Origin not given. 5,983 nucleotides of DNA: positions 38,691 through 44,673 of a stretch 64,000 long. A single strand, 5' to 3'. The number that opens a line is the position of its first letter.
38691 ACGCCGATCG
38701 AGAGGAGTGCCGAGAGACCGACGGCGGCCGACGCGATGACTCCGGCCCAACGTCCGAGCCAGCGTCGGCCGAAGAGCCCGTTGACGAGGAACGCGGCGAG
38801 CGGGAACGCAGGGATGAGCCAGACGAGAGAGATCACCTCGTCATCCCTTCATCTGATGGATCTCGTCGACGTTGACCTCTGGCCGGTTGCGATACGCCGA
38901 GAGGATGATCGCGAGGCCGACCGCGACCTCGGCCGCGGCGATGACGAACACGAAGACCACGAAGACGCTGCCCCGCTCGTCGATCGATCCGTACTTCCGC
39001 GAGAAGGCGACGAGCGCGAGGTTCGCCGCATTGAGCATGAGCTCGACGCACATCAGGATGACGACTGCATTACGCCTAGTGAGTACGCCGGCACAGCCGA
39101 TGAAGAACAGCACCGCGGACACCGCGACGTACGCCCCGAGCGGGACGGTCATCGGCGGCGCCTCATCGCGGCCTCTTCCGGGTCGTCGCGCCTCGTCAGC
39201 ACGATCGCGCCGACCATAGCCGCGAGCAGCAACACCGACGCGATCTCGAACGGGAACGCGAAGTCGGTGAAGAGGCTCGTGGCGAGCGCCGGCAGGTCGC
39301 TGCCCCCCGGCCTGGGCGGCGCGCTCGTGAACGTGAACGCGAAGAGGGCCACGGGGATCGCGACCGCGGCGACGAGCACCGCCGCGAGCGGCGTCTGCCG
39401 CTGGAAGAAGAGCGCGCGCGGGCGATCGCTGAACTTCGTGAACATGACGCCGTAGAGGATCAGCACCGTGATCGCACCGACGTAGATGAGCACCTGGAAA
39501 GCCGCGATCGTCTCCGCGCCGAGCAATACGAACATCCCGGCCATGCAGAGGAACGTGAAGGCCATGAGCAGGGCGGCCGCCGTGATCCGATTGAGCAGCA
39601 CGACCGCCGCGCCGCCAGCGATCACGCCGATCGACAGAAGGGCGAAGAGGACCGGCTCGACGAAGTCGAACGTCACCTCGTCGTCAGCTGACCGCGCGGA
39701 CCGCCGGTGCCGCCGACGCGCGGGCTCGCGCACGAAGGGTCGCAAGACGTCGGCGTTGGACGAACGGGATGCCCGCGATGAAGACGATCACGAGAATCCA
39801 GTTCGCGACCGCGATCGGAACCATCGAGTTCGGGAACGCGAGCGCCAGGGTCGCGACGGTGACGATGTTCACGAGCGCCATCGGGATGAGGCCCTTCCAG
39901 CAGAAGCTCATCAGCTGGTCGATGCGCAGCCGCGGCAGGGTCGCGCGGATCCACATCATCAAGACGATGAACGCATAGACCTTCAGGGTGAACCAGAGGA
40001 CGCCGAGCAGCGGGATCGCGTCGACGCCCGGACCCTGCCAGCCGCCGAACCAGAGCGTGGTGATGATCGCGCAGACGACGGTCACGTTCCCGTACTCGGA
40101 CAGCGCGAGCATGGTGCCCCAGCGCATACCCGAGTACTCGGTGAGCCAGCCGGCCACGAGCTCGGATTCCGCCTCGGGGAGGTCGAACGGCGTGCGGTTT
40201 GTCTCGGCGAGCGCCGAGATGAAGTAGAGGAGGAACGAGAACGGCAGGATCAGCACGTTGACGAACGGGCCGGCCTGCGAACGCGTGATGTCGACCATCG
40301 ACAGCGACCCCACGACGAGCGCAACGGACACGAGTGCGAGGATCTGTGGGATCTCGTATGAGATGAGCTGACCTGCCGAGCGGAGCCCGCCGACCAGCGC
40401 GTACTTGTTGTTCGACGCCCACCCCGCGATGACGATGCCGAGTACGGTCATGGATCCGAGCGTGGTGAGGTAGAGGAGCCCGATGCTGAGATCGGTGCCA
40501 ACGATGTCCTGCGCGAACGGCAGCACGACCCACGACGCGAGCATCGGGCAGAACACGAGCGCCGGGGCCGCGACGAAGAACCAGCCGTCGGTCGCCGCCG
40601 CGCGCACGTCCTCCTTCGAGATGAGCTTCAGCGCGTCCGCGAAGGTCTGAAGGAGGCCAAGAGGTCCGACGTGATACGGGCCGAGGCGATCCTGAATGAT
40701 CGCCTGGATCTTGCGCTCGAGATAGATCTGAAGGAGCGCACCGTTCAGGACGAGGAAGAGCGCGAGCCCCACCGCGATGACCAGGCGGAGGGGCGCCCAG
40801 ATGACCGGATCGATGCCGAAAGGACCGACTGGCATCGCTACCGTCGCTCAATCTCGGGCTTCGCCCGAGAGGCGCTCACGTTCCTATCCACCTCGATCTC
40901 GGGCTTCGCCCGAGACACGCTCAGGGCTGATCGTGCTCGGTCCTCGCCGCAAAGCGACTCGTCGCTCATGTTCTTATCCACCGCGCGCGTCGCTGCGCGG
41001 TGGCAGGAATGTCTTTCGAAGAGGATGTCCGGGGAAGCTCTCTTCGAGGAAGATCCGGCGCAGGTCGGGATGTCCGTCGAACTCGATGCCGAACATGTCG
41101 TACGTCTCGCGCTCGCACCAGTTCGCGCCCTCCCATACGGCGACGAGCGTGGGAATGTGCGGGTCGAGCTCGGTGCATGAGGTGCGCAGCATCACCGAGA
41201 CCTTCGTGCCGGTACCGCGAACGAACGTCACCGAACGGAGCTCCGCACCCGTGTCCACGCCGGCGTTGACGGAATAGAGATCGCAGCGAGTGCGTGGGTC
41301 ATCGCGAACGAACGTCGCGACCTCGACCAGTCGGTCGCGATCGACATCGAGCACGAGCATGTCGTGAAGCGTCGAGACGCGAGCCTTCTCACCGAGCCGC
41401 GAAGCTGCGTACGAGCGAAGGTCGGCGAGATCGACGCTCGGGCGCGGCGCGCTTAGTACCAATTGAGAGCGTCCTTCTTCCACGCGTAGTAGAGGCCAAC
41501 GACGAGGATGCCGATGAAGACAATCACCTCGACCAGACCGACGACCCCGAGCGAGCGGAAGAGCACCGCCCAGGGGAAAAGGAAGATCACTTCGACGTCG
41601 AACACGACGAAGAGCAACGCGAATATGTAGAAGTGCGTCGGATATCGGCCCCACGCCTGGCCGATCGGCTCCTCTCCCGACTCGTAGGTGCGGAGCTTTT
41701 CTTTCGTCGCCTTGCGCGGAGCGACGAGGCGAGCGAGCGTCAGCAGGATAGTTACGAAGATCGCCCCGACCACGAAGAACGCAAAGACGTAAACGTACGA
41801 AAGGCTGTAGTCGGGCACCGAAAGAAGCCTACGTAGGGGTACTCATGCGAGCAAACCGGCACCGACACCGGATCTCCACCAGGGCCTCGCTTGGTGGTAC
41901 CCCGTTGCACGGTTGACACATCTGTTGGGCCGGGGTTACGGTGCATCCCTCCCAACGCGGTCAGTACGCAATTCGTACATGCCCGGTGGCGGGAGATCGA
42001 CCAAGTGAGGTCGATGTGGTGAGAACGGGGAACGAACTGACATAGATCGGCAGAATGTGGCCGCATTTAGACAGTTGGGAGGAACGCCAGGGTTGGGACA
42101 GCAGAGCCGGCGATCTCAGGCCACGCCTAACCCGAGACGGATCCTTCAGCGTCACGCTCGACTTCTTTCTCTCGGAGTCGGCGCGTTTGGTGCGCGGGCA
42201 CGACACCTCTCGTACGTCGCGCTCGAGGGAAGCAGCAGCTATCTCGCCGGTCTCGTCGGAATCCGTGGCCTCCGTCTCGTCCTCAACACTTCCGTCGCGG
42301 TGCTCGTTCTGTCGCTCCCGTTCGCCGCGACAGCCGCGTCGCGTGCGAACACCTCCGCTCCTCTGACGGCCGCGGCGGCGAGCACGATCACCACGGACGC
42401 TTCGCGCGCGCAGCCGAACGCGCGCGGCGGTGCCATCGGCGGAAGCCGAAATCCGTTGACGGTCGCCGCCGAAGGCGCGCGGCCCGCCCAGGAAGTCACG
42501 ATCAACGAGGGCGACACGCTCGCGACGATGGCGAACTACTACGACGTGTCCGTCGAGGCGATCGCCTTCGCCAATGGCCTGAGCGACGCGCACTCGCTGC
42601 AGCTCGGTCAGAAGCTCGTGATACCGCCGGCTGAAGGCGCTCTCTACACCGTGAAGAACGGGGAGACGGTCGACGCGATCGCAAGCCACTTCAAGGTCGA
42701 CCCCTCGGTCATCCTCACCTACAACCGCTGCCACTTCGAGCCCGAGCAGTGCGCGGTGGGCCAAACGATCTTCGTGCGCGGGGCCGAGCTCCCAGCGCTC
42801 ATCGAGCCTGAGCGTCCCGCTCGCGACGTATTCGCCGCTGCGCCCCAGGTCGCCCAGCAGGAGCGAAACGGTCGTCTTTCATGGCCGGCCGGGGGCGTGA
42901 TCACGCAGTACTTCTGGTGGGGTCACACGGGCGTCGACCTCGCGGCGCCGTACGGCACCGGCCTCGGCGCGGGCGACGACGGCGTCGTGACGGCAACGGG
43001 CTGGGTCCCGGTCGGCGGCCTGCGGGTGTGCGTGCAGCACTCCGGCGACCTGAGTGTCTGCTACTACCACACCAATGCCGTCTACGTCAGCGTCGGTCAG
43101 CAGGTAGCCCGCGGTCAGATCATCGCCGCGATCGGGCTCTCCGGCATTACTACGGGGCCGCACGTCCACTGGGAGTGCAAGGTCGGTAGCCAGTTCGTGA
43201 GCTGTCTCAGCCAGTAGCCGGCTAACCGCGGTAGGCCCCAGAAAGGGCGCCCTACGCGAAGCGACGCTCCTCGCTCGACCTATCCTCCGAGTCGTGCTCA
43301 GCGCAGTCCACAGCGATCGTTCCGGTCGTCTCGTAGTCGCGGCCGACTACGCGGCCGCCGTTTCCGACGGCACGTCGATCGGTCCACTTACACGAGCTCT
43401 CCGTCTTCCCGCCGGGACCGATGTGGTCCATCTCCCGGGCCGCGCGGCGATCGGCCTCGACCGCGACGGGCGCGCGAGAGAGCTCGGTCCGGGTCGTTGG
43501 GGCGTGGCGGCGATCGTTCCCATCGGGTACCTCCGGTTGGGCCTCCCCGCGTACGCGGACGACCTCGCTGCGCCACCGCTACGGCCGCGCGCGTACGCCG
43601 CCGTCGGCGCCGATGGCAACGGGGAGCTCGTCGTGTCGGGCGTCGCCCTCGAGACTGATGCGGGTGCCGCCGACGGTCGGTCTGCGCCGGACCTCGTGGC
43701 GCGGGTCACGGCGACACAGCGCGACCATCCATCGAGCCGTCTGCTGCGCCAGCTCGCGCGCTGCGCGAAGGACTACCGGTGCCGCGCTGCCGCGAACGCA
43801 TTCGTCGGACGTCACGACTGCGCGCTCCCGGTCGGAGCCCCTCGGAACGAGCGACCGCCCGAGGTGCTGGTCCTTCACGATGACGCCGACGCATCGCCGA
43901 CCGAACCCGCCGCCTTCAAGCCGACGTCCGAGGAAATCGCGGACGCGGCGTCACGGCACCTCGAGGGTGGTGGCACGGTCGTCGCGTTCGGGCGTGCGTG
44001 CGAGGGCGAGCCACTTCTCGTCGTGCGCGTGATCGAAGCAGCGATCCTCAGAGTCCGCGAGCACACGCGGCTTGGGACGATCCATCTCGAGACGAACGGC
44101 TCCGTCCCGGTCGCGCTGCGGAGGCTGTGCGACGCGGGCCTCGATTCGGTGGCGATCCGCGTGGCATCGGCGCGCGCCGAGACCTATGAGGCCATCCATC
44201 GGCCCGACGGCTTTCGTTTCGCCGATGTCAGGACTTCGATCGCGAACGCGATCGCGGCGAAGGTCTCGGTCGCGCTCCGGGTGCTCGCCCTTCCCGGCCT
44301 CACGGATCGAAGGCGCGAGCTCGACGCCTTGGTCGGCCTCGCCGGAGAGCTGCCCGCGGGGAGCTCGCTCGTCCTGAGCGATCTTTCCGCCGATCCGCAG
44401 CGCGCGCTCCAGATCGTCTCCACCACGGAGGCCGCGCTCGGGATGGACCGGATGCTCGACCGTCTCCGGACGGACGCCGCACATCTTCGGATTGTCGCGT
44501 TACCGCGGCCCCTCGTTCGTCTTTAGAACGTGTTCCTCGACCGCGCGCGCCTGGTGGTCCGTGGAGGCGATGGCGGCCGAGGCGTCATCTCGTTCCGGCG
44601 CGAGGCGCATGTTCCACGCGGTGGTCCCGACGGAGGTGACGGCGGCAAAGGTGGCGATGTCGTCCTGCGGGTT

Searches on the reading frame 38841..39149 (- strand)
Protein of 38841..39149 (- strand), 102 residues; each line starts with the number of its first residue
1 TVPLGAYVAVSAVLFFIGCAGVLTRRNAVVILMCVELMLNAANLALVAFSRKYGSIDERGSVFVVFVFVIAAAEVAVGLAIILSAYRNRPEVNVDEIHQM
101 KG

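Call 49: search_protein_families(library=pfam, proteins=[window:38841-39149:-], max_evalue=0.001)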
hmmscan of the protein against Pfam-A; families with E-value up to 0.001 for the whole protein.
window:38841-39149:- (102 aa): 1 family
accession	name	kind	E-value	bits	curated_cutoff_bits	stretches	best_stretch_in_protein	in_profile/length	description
PF00420.29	Oxidored_q2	-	1.8e-28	98.6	26.1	1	7-102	2-95/95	NADH-ubiquinone/plastoquinone oxidoreductase chain 4L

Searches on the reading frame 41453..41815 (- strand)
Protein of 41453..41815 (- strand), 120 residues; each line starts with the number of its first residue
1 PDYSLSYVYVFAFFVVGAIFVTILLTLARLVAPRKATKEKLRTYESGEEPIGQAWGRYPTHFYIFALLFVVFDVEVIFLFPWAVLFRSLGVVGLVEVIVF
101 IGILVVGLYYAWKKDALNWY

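Call 49: search_protein_families(library=pfam, proteins=[window:41453-41815:-], max_evalue=0.001)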
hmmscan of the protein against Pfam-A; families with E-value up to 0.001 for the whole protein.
window:41453-41815:- (120 aa): 1 family
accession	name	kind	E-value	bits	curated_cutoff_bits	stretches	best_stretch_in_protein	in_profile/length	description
PF00507.24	Oxidored_q4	-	1.2e-37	128.5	23.3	1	22-119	2-99/99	NADH-ubiquinone/plastoquinone oxidoreductase, chain 3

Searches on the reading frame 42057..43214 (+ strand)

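Call 49: search_protein_families(library=pfam, proteins=[window:42057-43214:+], max_evalue=0.001)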
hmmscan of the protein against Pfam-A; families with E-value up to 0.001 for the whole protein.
window:42057-43214:+ (386 aa): 5 families
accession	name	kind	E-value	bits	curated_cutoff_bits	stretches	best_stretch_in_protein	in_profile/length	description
PF01551.29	Peptidase_M23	-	1.4e-20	73.7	28.7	1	290-379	3-92/96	Peptidase family M23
PF01476.26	LysM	-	2.2e-17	63.1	20.9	2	148-190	2-43/43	LysM domain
PF23473.1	LysM3_LYK4_5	-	3.5e-07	30.6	29.3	0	197-223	5-31/48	LYK4/5 LysM3 domain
PF23446.1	LysM1_NFP_LYK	-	0.00024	22.4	36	0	154-190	17-54/60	NFP/LYK LysM1 domain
PF13533.13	Biotin_lipoyl_2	-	0.00032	20.9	29.8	0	341-359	13-31/32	Biotin-lipoyl like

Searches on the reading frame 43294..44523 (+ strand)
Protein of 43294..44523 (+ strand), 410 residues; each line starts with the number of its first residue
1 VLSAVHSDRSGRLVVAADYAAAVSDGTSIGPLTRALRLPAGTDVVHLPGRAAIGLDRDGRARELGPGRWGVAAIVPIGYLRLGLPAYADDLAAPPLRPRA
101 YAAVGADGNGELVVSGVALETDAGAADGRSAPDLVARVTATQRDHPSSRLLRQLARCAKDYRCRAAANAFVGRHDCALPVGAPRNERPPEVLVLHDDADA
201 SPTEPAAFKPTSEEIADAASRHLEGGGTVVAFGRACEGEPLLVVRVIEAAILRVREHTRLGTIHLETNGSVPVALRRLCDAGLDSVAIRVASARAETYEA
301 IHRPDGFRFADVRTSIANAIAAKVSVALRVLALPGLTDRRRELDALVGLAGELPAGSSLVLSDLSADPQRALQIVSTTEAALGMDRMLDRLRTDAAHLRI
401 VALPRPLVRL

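Call 49: search_protein_families(library=pfam, proteins=[window:43294-44523:+], max_evalue=0.001)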
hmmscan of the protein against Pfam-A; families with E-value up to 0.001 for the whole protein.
window:43294-44523:+ (410 aa): 1 family
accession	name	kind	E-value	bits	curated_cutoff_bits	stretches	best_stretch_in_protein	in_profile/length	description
PF04055.27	Radical_SAM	-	4.5e-09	37.1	29.5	1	204-342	22-160/166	Radical SAM superfamily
